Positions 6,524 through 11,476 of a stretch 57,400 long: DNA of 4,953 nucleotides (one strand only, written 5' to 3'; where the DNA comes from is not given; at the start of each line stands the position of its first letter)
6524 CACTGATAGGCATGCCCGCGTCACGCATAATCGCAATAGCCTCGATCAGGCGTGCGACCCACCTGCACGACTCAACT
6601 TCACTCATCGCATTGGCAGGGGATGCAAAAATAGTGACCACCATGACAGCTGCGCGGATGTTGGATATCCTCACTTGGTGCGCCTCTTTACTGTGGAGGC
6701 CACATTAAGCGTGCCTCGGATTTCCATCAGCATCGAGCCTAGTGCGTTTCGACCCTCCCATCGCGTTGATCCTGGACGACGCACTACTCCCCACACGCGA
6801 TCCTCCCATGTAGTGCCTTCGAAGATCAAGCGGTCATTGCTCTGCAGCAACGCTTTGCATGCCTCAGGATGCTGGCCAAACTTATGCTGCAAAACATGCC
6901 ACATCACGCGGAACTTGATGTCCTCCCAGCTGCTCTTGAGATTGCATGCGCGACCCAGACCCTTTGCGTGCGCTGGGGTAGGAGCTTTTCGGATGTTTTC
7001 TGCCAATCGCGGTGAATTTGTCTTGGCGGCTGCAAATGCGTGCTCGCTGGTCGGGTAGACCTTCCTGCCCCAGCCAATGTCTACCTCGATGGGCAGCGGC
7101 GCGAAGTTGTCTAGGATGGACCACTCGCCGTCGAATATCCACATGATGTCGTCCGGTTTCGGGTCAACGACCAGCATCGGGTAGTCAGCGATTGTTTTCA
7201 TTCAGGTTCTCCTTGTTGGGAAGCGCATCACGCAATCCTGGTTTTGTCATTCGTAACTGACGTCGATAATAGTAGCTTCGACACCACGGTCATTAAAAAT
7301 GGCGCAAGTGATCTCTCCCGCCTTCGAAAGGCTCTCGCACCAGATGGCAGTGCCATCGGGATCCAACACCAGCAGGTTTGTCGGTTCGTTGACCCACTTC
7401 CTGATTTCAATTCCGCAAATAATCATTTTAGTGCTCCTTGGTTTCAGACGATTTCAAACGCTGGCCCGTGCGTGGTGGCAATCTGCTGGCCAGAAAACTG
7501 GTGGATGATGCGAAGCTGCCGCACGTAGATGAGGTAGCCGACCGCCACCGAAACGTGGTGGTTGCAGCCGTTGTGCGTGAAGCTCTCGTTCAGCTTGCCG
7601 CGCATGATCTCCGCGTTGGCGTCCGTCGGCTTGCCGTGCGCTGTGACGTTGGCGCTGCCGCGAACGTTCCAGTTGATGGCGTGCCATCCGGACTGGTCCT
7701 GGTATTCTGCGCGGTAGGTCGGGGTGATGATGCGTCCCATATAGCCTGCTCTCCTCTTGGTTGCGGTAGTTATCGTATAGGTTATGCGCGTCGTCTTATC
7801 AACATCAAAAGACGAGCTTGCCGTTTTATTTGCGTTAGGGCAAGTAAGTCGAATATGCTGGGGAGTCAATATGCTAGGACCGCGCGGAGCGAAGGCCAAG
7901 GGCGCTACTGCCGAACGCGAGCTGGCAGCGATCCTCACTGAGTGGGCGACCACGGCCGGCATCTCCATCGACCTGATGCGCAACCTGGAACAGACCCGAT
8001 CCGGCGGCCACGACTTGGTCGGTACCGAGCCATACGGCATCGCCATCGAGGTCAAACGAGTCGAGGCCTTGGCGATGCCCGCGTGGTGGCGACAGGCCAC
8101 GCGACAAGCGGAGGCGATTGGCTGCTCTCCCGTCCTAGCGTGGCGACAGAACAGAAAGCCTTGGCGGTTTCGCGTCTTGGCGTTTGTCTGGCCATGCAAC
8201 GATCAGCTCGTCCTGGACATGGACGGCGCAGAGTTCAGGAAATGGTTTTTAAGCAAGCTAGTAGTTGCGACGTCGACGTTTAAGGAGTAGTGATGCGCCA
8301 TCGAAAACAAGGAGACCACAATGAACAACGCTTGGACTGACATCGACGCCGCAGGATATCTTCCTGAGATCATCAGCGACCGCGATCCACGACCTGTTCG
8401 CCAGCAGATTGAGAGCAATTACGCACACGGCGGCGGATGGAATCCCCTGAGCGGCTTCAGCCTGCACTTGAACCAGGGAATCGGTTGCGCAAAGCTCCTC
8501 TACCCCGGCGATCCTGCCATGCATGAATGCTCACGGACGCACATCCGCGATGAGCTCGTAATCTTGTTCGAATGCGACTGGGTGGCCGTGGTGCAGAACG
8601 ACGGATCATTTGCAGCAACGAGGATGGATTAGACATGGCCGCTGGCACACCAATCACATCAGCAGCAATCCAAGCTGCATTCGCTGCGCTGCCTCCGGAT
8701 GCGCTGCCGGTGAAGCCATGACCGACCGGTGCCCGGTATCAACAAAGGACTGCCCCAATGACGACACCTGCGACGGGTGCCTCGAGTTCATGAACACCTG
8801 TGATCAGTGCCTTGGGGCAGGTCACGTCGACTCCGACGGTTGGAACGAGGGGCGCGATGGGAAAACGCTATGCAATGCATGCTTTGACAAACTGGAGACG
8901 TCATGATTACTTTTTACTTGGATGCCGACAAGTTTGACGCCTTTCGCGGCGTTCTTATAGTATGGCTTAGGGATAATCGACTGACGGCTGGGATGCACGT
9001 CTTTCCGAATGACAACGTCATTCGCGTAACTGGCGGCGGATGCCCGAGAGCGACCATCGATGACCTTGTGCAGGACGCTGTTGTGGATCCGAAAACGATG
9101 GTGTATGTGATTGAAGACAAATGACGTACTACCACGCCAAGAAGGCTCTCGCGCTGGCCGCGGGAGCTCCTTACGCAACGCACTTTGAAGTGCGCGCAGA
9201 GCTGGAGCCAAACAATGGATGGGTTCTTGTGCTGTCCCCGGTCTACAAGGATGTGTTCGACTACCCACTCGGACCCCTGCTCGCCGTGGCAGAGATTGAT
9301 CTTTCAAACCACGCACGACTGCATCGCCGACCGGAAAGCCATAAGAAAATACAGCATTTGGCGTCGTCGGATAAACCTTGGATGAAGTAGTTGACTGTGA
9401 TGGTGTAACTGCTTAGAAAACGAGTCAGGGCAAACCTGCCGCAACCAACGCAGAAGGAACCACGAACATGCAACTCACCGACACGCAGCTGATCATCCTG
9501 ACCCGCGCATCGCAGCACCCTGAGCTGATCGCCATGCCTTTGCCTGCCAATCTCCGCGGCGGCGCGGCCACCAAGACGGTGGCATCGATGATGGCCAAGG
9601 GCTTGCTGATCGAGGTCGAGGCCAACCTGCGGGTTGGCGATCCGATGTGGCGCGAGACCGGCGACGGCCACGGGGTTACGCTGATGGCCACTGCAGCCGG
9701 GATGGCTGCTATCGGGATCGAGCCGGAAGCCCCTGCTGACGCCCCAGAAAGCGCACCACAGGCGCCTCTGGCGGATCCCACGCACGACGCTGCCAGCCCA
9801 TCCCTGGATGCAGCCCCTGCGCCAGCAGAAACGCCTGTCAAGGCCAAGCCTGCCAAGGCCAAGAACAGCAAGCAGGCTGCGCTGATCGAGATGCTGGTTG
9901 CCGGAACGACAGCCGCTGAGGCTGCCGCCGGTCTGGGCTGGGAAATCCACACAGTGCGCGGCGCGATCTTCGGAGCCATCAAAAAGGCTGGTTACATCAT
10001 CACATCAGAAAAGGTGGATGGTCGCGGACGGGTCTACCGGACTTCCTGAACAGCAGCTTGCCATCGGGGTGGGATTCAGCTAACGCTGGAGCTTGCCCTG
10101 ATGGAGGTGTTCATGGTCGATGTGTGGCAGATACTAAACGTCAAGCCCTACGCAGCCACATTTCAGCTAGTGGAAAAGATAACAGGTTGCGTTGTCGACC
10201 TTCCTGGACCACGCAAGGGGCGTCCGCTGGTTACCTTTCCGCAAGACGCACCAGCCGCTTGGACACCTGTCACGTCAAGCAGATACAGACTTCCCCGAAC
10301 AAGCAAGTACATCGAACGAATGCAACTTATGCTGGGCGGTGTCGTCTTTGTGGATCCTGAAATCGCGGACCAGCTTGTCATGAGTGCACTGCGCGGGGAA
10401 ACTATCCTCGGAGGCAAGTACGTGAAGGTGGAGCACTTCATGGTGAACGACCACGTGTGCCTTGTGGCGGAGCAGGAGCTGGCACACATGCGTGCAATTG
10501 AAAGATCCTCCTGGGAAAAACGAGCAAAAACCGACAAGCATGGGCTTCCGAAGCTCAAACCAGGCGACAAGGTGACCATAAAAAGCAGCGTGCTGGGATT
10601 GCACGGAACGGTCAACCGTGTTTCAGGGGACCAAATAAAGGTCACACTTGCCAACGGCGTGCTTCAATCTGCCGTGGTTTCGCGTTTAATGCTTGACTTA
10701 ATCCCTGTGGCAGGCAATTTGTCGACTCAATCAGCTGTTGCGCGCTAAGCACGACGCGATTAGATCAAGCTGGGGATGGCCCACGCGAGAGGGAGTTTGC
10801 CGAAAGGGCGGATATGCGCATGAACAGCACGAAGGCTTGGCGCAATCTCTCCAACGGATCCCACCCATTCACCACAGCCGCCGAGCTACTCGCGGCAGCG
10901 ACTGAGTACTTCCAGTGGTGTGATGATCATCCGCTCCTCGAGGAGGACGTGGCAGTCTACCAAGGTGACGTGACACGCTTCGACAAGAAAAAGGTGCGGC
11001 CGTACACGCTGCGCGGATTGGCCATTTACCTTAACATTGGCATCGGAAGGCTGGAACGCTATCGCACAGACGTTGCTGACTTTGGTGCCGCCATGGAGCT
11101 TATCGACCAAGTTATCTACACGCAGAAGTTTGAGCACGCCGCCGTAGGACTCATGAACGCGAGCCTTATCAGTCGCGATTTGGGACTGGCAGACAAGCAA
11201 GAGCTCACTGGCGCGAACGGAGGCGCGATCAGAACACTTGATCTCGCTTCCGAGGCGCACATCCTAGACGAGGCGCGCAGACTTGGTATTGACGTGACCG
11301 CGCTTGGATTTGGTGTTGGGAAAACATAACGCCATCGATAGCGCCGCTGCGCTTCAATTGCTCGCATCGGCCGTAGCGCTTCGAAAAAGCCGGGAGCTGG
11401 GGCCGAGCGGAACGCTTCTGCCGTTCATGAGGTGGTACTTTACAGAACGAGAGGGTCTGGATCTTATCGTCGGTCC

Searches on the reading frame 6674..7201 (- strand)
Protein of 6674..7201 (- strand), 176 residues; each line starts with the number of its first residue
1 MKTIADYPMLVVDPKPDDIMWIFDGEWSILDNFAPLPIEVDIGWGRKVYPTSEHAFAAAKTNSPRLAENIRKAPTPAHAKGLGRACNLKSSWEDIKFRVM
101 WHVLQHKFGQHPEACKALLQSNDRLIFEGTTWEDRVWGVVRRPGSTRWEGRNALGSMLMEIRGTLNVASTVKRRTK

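Call 94: search_dna_similar(query=window:6674-7201:-, collection=phages, mode=protein, max_rows=25)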
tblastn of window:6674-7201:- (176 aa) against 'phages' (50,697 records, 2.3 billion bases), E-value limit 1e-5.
Records with a match: 502; places in all: 505; records where one place covers at least 80% of the query: 403.
Best place of each record, by identity: <60% 502.
By first word of the organism name: Streptomyces 125; Vibrio 66; Salmonella 51; Escherichia 41; Staphylococcus 41; Bacillus 32; Stenotrophomonas 20; Xanthomonas 11; Aeromonas 10; Klebsiella 9; and 33 more.
By host as written in the record: Streptomyces griseus ATCC 10137 52; - 41; Streptomyces lividans JI 1326 29; Vibrio harveyi BAA-1116 19; Escherichia coli 18; Staphylococcus aureus 16; Stenotrophomonas maltophilia 15; Streptomyces viridochromogenes DSM40736 10; and 142 more.
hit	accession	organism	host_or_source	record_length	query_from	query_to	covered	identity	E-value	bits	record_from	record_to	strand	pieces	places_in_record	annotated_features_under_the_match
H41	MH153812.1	Rhodococcus phage Grayson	Rhodococcus erythropolis RIA 643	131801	19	174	89%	39.8%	1e-17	85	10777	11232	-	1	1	37: hypothetical protein | 36: hypothetical protein | 38: hypothetical protein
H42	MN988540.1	Rhizobium phage RHph_I42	Rhizobium phaseoli IE4771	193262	23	176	88%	39.0%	4e-21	95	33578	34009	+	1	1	swarming motility YbiA-like protein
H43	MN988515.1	Rhizobium phage RHph_N28_1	Rhizobium etli N731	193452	23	176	88%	39.0%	4e-21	95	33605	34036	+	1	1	swarming motility YbiA-like protein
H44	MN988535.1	Rhizobium phage RHph_N42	Rhizobium phaseoli IE4771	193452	23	176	88%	39.0%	4e-21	95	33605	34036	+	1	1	swarming motility YbiA-like protein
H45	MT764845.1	Ruegeria phage Tedan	Ruegeria sp. AU67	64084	13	168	89%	38.0%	4e-23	100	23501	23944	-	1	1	hypothetical protein (x2)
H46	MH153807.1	Rhodococcus phage Peregrin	Rhodococcus erythropolis RIA 643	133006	19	169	86%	38.1%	6e-16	80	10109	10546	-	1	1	35: hypothetical protein | 34: hypothetical protein | 36: hypothetical protein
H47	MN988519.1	Rhizobium phage RHph_I1_18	Rhizobium phaseoli I1_18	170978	1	161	91%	35.4%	4e-18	86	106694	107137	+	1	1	swarming motility YbiA-like protein | hypothetical protein (x2)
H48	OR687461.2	Pseudomonas phage CL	Pseudomonas alcaligenes T3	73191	23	165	81%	39.9%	2e-22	99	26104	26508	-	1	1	record has no annotation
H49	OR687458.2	Pseudomonas phage CRC2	Pseudomonas alcaligenes T3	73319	23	165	81%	39.9%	2e-22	99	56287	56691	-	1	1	record has no annotation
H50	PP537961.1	Streptomyces phage Francob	Streptomyces viridochromogenes DSM40736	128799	23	163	80%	40.3%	3e-23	100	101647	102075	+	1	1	204: hypothetical protein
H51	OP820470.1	Gordonia phage Mareelih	Gordonia terrae CAG3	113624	15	162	84%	37.8%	5e-22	97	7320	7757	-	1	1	21: hypothetical protein | 22: hypothetical protein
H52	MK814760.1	Gordonia phage Forza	Gordonia terrae 3612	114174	15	162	84%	37.8%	5e-22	97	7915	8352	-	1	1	23: hypothetical protein | 24: hypothetical protein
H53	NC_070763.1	Gordonia phage Forza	Gordonia terrae 3612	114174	15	162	84%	37.8%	5e-22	97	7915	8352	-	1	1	23: hypothetical protein | 24: hypothetical protein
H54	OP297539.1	Gordonia phage BlueNGold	Gordonia terrae 3612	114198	15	162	84%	37.8%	5e-22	97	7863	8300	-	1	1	21: hypothetical protein | 22: hypothetical protein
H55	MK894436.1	Gordonia phage Boopy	Gordonia terrae 3612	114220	15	162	84%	37.8%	5e-22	97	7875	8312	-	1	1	23: hypothetical protein | 24: hypothetical protein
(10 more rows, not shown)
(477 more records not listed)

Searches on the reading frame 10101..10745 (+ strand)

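Call 13: search_protein_families(library=pfam, proteins=[window:10101-10745:+], max_evalue=0.01)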
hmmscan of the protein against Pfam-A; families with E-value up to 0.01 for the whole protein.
window:10101-10745:+ (215 aa): 1 family
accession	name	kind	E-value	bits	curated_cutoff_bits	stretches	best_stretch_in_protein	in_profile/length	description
PF02699.20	YajC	-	0.00015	22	28.2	1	139-187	22-67/78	Preprotein translocase subunit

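Call 14: search_protein_families(library=phrogs, proteins=[window:10101-10745:+], max_evalue=0.001)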
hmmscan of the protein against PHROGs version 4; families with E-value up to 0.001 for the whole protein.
window:10101-10745:+ (215 aa): 1 family
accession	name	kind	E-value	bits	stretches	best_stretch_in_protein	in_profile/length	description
phrog_6386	-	transcription regulation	1.5e-05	25.8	1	52-201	38-176/179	transcription antiterminator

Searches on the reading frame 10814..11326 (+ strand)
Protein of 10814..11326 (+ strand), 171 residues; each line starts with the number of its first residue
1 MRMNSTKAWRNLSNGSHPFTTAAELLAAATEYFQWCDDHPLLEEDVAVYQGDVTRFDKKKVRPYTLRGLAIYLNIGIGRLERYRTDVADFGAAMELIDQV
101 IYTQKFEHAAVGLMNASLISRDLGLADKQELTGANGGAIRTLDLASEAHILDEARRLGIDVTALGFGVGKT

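Call 13: search_protein_families(library=pfam, proteins=[window:10814-11326:+], max_evalue=0.01)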
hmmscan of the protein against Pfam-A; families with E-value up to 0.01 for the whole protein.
window:10814-11326:+ (171 aa): 1 family
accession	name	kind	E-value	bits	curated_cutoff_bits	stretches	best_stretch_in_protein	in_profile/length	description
PF16677.11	GP3_package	-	2.9e-22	79.2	29.4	1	19-130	6-104/105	DNA-packaging protein gp3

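Call 14: search_protein_families(library=phrogs, proteins=[window:10814-11326:+], max_evalue=0.001)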
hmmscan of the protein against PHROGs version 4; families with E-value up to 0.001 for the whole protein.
window:10814-11326:+ (171 aa): 1 family
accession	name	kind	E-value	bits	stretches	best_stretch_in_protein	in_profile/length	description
phrog_606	-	head and packaging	2.7e-36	126.1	1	11-140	16-145/167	terminase small subunit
